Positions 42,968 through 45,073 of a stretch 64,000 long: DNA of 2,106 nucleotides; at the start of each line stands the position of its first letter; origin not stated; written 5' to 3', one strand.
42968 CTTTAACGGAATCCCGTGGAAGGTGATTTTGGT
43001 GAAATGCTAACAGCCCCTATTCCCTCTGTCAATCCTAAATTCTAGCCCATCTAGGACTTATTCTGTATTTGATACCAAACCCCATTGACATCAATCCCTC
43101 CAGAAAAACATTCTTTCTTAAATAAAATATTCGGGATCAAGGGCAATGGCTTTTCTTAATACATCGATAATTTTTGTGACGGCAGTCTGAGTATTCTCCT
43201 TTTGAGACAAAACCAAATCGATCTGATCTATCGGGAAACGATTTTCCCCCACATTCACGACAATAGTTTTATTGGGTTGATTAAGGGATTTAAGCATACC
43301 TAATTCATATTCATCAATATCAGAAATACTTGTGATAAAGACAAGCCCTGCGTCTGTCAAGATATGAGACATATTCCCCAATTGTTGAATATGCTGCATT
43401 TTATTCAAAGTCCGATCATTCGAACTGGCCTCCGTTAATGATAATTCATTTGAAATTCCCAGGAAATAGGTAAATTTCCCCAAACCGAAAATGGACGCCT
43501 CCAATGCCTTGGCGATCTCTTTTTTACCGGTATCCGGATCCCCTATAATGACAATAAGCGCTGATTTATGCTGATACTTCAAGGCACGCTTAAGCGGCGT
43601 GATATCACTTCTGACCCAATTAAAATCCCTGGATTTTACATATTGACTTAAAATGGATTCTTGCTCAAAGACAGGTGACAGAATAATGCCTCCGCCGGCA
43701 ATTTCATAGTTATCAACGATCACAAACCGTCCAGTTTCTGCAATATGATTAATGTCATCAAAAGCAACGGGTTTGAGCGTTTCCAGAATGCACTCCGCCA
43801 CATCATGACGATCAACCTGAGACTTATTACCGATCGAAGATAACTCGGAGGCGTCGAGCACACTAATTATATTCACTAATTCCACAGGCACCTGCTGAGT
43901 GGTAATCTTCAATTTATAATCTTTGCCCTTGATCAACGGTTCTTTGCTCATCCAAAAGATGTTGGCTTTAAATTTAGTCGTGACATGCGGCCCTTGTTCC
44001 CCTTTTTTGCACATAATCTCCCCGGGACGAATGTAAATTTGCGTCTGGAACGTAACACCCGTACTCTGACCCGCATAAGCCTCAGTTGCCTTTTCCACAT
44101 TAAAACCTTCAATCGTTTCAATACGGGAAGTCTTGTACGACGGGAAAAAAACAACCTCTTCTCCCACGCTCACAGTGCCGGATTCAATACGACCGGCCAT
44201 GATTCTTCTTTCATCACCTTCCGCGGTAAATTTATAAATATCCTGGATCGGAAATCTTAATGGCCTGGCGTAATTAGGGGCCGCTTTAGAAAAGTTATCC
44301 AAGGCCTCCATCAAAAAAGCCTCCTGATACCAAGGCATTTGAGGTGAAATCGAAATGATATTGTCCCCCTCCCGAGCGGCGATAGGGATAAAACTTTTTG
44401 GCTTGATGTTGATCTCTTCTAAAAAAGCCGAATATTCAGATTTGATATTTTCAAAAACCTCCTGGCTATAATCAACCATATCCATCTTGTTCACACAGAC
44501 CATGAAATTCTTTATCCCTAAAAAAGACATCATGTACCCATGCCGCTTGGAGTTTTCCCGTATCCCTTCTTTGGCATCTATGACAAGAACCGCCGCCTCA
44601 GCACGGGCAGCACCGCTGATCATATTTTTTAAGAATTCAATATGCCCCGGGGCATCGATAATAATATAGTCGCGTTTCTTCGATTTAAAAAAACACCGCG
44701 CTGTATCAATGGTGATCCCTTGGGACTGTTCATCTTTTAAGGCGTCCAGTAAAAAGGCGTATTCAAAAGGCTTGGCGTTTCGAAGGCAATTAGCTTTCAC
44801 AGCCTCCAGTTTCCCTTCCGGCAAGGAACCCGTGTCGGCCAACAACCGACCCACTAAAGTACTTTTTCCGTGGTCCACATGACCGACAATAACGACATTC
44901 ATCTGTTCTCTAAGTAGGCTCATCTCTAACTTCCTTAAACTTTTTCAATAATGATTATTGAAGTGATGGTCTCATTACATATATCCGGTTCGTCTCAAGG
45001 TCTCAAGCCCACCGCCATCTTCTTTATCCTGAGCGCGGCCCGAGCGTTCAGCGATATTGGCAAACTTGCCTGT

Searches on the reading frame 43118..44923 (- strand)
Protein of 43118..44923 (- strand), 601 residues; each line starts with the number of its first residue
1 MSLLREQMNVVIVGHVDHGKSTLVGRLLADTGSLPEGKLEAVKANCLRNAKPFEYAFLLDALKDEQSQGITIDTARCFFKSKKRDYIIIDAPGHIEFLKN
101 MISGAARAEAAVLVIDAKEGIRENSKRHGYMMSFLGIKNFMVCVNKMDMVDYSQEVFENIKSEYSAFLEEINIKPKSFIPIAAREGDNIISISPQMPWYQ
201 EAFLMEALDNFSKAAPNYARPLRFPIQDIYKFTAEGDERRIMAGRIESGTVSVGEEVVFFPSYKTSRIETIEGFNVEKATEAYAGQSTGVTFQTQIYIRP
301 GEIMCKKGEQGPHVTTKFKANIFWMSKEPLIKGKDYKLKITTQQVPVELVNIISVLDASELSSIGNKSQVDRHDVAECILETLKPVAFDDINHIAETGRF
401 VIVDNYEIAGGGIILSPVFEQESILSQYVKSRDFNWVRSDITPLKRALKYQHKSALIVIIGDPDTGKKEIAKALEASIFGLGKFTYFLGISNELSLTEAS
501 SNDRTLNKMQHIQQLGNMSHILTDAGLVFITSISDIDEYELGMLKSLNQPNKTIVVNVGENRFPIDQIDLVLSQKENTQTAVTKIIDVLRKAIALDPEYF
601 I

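Call 5: search_protein_families(library=pfam, proteins=[window:43118-44923:-], max_evalue=0.001)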
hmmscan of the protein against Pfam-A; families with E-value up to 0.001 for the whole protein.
window:43118-44923:- (601 aa): 6 families
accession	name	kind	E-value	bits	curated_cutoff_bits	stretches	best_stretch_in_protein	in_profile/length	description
PF00009.33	GTP_EFTU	-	3.2e-46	157.7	26.5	1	7-203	3-177/188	Elongation factor Tu GTP binding domain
PF22594.2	GTP-eEF1A_C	-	4.4e-18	66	27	1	317-414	1-100/101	GTP-eEF1A C-terminal domain-like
PF01926.29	MMR_HSR1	-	2.1e-07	31.5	21.9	0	66-128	28-96/113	50S ribosome-binding GTPase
PF03144.31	GTP_EFTU_D2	-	2.9e-07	31.2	30.3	1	241-290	3-56/73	Elongation factor Tu domain 2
PF03143.23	GTP_EFTU_D3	-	2.1e-06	28.4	27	1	314-414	4-102/106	Elongation factor Tu C-terminal domain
PF20720.3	nSTAND3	-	0.00074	19.7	27.2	0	444-478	7-41/155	Novel STAND NTPase 3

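Call 22: find_related_loci(query=window:43118-44923:-, collection=genome_contigs, flank=10000)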
Query window:43118-44923:- (601 aa) in genome_contigs; peptide patterns used: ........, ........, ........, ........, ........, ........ (x = any residue, [..] = any of these).
600 stretches matched a pattern (row limit reached: there are more); 568 encode a relative of the query (tblastn E <= 1e-3); the best 80 are kept; 79 distinct loci.
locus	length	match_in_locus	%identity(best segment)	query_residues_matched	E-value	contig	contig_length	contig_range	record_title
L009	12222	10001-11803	72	1-601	0e+0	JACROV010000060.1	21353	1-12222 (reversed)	MAG: Candidatus Omnitrophota bacterium isolate NC_groundwater_1970_Pr3_S-0.2um_51_5 scaffold_522488, whole genome shotgu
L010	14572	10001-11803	71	1-601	0e+0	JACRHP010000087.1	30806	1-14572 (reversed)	MAG: Candidatus Omnitrophota bacterium isolate NC_groundwater_1780_Pr3_B-0.1um_53_71 SR-2_scaffold_141_3763952, whole ge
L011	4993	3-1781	71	9-601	0e+0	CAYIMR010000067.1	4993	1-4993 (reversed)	MAG TPA_asm: uncultured Planctomycetales bacterium isolate ERP119705_co25_233 genome assembly, contig: NODE_22622_length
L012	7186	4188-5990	70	1-601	0e+0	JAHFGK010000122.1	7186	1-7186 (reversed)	MAG: Candidatus Omnitrophota bacterium isolate nzgw313 NODE_18370_length_7187_cov_3.009907, whole genome shotgun sequenc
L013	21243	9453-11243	70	5-601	0e+0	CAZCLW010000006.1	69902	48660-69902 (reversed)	MAG TPA_asm: uncultured Planctomycetales bacterium isolate SRP239054_co1_195 genome assembly, contig: NODE_212_length_69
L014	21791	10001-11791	69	5-601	0e+0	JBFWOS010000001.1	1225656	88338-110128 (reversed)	MAG: Candidatus Omnitrophota bacterium isolate CA_2019_TPBF_141 NODE_21_length_1225656_cov_49.572922_TPBF, whole genome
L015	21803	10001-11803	68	1-601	0e+0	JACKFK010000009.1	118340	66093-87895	MAG: Candidatus Omnitrophota bacterium isolate HK-STAS-OMNI-3 HK-STAS-OMNI-3_9, whole genome shotgun sequence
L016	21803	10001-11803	69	1-601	0e+0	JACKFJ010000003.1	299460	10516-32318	MAG: Candidatus Omnitrophota bacterium isolate HK-STAS-OMNI-2 HK-STAS-OMNI-2_3, whole genome shotgun sequence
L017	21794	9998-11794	70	1-600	0e+0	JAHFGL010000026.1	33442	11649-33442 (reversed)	MAG: Candidatus Omnitrophota bacterium isolate nzgw314 NODE_1314_length_33443_cov_4.613649, whole genome shotgun sequenc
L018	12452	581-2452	66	1-601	0e+0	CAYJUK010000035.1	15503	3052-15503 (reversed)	MAG TPA_asm: uncultured Planctomycetales bacterium isolate ERP125453_co1_189 genome assembly, contig: NODE_3943_length_1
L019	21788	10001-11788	68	5-601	0e+0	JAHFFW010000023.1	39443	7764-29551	MAG: Candidatus Omnitrophota bacterium isolate nzgw300 NODE_230_length_39444_cov_6.658215, whole genome shotgun sequence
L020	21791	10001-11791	68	5-601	0e+0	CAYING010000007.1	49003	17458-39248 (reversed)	MAG TPA_asm: uncultured Planctomycetales bacterium isolate ERP119705_co25_670 genome assembly, contig: NODE_231_length_4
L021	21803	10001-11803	75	5-601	0e+0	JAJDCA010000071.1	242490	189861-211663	MAG: Candidatus Omnitrophota bacterium isolate OFTM38 OFTM38_70, whole genome shotgun sequence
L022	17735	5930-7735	67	1-601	0e+0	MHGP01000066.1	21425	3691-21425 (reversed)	MAG: Omnitrophica WOR_2 bacterium RIFCSPHIGHO2_02_FULL_48_11 rifcsphigho2_02_scaffold_3954, whole genome shotgun sequenc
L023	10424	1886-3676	68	5-601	0e+0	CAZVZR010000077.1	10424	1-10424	MAG TPA_asm: uncultured Planctomycetales bacterium isolate SRP193066_co2_435 genome assembly, contig: NODE_3326_length_1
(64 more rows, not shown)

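Call 32: search_protein_families(library=pfam, proteins=[L015:14017-14775:+, L015:14772-15842:+, L015:16019-16894:+, L017:11896-12648:+, L017:12650-13744:+, L017:19529-20818:+], max_evalue=0.01)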
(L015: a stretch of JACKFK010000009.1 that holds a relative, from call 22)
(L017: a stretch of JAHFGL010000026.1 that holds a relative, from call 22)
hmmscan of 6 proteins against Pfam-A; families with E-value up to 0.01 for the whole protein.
L015:14017-14775:+ (252 aa): 1 family
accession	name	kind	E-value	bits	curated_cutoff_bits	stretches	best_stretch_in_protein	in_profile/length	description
PF01975.23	SurE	-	9.5e-60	202.1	22.1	1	3-184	1-185/189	Survival protein SurE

L015:14772-15842:+ (356 aa): 5 families
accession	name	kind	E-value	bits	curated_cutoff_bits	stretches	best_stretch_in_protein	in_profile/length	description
PF13487.12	HD_5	-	2.8e-37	128.5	27.2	1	166-332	3-170/170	HD domain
PF00072.30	Response_reg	-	1.2e-25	90.3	30.2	1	12-124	1-110/111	Response regulator receiver domain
PF01966.28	HD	-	1.8e-19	70.6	22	1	179-300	3-115/116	HD domain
PF23198.2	PDE8A_N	-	0.0012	19.2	29.6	1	30-97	31-98/147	PDE8A-like, N-terminal domain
PF15753.10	BLOC1S3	-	0.004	17.6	27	1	85-170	58-131/172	Biogenesis of lysosome-related organelles complex 1 subunit 3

L015:16019-16894:+ (291 aa): 3 families
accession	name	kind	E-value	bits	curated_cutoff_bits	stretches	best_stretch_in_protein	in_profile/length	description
PF16043.11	DUF4795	-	0.0014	18.5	34.8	1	184-279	14-108/208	Domain of unknown function (DUF4795)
PF06005.17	ZapB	-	0.0059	17.5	31.5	0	210-276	9-70/71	Cell division protein ZapB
PF19952.5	DUF6414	-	0.0083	16.3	25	0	186-283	93-174/283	Domain of unknown function (DUF6414)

L017:11896-12648:+ (250 aa): 1 family
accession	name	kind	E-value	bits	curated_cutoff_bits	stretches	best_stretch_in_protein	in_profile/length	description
PF01975.23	SurE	-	3e-61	206.9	22.1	1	3-184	1-185/189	Survival protein SurE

L017:12650-13744:+ (364 aa): 3 families
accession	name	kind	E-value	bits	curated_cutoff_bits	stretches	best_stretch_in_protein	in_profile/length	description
PF13487.12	HD_5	-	2.6e-32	112.4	27.2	1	169-332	6-170/170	HD domain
PF00072.30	Response_reg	-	4.7e-26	91.6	30.2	1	12-124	1-110/111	Response regulator receiver domain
PF01966.28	HD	-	4.4e-19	69.3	22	1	180-300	4-115/116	HD domain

L017:19529-20818:+ (429 aa): 1 family
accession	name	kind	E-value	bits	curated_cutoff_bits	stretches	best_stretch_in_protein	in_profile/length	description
PF00285.26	Citrate_synt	-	3.4e-138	461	27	1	45-412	1-357/357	Citrate synthase, C-terminal domain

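Call 55: find_homologous_proteins(query=L015:16019-16894:+, max_evalue=0.001)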
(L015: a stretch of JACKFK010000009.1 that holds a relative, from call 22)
Query L015:16019-16894:+ (291 aa): 6 proteins with E <= 0.001 among 1701 candidates.
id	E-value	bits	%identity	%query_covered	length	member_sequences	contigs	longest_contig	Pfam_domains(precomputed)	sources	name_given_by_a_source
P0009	9.2e-179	610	99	100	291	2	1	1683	-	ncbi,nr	ncbi:MAG: hypothetical protein KC733_07290 [Candidatus Omnitrophica bacterium]|nr:hypothetical prote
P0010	4.9e-34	136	35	100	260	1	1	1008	-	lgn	-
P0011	2.1e-31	128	35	98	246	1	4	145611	PF16716.11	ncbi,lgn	-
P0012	1.3e-25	109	35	93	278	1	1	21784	-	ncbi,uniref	ncbi:hypothetical protein MNBD_UNCLBAC01-1539 [hydrothermal vent metagenome]|uniref:Uncharacterized 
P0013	7.4e-21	93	31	96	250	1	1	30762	-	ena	-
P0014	2.1e-15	75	43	34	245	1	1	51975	-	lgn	-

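Call 59: find_encoding_contigs(protein=P0013, flank=10000, max_places=2)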
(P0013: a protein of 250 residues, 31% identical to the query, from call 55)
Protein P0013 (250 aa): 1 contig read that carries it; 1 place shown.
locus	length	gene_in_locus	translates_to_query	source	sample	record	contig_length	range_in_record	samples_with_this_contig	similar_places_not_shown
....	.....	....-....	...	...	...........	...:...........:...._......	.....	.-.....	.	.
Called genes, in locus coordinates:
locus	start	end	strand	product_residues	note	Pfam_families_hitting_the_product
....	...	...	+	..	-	-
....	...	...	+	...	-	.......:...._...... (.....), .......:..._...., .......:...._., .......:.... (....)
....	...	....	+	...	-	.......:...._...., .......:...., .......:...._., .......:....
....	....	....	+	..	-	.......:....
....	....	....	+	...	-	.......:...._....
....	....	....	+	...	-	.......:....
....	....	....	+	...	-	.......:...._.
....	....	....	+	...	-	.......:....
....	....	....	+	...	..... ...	-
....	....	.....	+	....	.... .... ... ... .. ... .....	-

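Call 60: find_encoding_contigs(protein=P0014, flank=10000, max_places=2)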
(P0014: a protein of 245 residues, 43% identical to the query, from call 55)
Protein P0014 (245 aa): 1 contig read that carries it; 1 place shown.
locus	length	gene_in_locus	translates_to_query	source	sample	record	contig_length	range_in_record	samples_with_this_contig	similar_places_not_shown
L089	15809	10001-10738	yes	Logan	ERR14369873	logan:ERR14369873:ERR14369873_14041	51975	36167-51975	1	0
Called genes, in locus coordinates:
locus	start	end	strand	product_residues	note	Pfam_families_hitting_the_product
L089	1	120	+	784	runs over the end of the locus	PF07719:TPR_2 (faint), PF13181:TPR_8 (faint), PF13424:TPR_12 (faint), PF13428:TPR_14 (faint), PF13432:TPR_16 (faint), PF13525:YfiO (faint), PF09976:TPR_21 (weak), PF13174:TPR_6 (weak), +5 more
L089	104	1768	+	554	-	PF13519:VWA_2 (weak), PF13768:VWA_3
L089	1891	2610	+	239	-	PF02678:Pirin, PF07883:Cupin_2 (weak), PF17954:Pirin_C_2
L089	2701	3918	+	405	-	-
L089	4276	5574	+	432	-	PF02655:ATP-grasp_3, PF13535:ATP-grasp_4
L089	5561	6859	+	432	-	PF01168:Ala_racemase_N (weak), PF02784:Orn_Arg_deC_N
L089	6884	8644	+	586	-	-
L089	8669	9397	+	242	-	-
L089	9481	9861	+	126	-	PF00072:Response_reg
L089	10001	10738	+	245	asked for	-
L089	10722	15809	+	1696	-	?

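Call 65: predict_structure(alignment_id=A4)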
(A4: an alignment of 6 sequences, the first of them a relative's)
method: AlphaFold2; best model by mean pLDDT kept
length: 291 residues; sequences in the alignment: 6
mean_pLDDT: 67.7   pTM: 0.32
mean pLDDT of the five models: 67.7, 65.9, 59.6, 53.0, 49.7
residues with pLDDT >= 90: 8; 70-90: 169; 50-70: 34; < 50: 80
segments of 3 or more residues with pLDDT < 50: 19-26, 111-180
pLDDT, mean of each block of 10 residues (from residue 1): 74 64 52 89 80 85 84 81 71 78 80 38 25 29 30 30 33 42 68 85 86 86 88 87 84 79 86 87 64 48
secondary structure, 60 per line:
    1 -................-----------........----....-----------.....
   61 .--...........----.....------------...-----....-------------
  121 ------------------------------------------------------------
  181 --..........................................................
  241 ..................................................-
elements in order: H2-17 E29-36 E41-44 E56-61 E64-74 E79-83 E104-107 H183-290

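Call 67: fold_search(model_id=the predicted structure, library=pdb)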
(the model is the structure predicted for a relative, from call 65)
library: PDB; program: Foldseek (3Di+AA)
matches with E <= 10: 1017; with E <= 0.001: 0
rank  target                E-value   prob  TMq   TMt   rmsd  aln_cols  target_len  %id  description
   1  9a4e_A                1.4e-03  1.00  0.23  0.14   3.8       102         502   16  Integrative model of ATPA-ATPF by crosslinking MS and deep learning (released 2024-09-18)
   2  7jg5_A                1.6e-03  1.00  0.23  0.13   7.5       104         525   13  Cryo-EM structure of bedaquiline-free Mycobacterium smegmatis ATP synthase rotational state 1 (released 2020-08-19)
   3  3w1e                  1.7e-03  1.00  0.23  0.19   8.3       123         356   15  Structure of FlgT, a flagellar basal body component protein (released 2013-04-03)
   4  7njp_B                2.0e-03  1.00  0.23  0.14   6.9       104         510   13  Mycobacterium smegmatis ATP synthase state 2 (released 2021-10-27)
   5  7nkj_A                2.4e-03  1.00  0.22  0.13   2.5        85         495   14  Mycobacterium smegmatis ATP synthase F1 state 3 (released 2021-10-27)
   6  9o19_C                2.5e-03  1.00  0.23  0.14   6.8       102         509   11  Pseudomonas aeruginosa ATPase State1 (released 2025-12-10)
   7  8dbv_B                2.5e-03  1.00  0.22  0.13   7.4       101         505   10  E. coli ATP synthase imaged in 10mM MgATP State3 "down (released 2023-01-25)
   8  8dbw_B                2.8e-03  1.00  0.22  0.13   7.4       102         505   10  E. coli ATP synthase imaged in 10mM MgATP State3 "down" Fo classified (released 2023-01-25)
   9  7p2y_C                2.8e-03  1.00  0.22  0.13   8.2       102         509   12  F1Fo-ATP synthase from Acinetobacter baumannii (state 1) (released 2022-02-02)
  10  7njq_A                3.0e-03  1.00  0.23  0.13   7.3       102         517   14  Mycobacterium smegmatis ATP synthase state 3a (released 2021-10-27)
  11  8z5n_0                3.2e-03  1.00  0.23  0.19   5.0        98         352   15  Cryo-EM structure of the LPHT ring (released 2025-10-22)
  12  8jr0_A                3.2e-03  1.00  0.23  0.13   7.3       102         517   14  Cryo-EM structure of Mycobacterium tuberculosis ATP synthase in complex with TBAJ-587 (released 2024-05-01)
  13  6oqv_A                3.2e-03  1.00  0.21  0.13   9.4        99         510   10  E. coli ATP Synthase State 2b (released 2020-06-03)
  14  5b0o_C                3.2e-03  1.00  0.20  0.14   9.0       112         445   15  Structure of the FliH-FliI complex (released 2016-03-23)
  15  5b0o_B                3.3e-03  1.00  0.20  0.13  10.1       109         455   16  Structure of the FliH-FliI complex (released 2016-03-23)
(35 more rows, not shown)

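Call 72: search_solved_structures(query=A4, max_evalue=1)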
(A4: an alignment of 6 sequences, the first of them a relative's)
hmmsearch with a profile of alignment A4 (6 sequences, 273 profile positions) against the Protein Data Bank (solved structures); distinct sequences matched with E-value up to 1: 103 (the best 60 are shown).
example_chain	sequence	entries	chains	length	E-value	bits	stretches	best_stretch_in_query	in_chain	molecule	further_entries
9r1o_A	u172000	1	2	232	5.8e-05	26.2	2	171-271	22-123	sc-apCC-6-DPH-NR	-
6pfp_A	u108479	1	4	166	0.00026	24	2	158-229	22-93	Myosin-7 fused to GP7 and EB1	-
8qox_B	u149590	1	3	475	0.00033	23.7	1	157-265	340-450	Conserved membrane protein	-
6pf2_A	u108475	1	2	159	0.00075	22.5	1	158-260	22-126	Myosin, heavy polypeptide 7, cardiac muscle, beta variant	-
7p2y_b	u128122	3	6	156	0.0013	21.8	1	164-259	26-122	ATP synthase subunit b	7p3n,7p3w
8p4y_A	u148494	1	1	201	0.0013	21.7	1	177-257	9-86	Protein origami triangle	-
8qad_A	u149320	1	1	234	0.0016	21.4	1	167-271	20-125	sc-apCC-6-LLIA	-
8gi0_F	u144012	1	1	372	0.0028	20.7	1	148-238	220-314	Peroxisomal membrane protein PEX14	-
3nwh_A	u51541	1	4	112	0.0062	19.5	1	194-260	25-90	Bone marrow stromal antigen 2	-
2xg7_A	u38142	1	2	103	0.0067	19.4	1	194-260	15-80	BONE MARROW STROMAL ANTIGEN 2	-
3mqb_A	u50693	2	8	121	0.0079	19.2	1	194-260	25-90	Bone marrow stromal antigen 2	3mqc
9yop_A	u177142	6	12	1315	0.011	18.7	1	160-236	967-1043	Myosin-7,General control transcription factor GCN4,Enhanced Green fluorescent protein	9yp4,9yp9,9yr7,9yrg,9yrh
5aps_A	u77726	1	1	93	0.014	18.3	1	165-229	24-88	GENERAL CONTROL PROTEIN GCN4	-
3s4r_A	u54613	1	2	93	0.015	18.3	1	177-257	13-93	Vimentin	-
9rgy_A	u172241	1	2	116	0.015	18.2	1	176-258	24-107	sc-apCC3-CW-0NTT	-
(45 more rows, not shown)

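Call 73: search_protein_families(library=ncbifam, proteins=[L015:16019-16894:+], max_evalue=0.01)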
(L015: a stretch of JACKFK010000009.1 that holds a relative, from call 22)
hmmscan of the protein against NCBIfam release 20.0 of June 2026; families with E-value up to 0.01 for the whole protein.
L015:16019-16894:+ (291 aa): 7 families
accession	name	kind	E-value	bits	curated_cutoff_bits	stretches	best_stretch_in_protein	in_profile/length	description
NF006435.1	PRK08724.1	equivalog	0.00011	21.1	580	1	130-281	522-670/672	flagellar filament capping protein FliD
NF053563.1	Rkd4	equivalog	0.00049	18.4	860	1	188-279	312-404/747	arcadin-4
TIGR02168.1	SMC_prok_B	equivalog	0.0012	16.6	567.35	1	186-282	828-926/1181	chromosome segregation protein SMC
NF045487.1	ASRP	equivalog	0.0019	16.9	300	1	197-282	347-431/593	archaea-specific SMC-related protein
TIGR02169.1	SMC_prok_A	equivalog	0.0057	14.4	729.4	1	191-279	841-931/1165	chromosome segregation protein SMC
NF003413.0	PRK04778.1-7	equivalog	0.008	14.6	556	0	175-277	337-434/564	septation ring formation regulator EzrA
NF043058.1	T4SS_LegC2C7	subfamily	0.0091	15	350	0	195-282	126-215/348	LegC2/C7 family Dot/Icm T4SS effector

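Call 85: find_related_loci(query=A4, collection=metagenome_contigs, flank=10000)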
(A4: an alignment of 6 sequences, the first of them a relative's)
Query A4 (291 aa) in metagenome_contigs; peptide patterns used: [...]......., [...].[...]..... (x = any residue, [..] = any of these).
600 stretches matched a pattern (row limit reached: there are more); 3 encode a relative of the query (tblastn E <= 1e-3); 3 distinct loci.
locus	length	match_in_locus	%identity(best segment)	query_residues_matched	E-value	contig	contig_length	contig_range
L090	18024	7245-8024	35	13-286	1e-34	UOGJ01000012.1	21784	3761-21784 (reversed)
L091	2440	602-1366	29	6-284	2e-30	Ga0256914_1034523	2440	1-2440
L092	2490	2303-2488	51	6-71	4e-11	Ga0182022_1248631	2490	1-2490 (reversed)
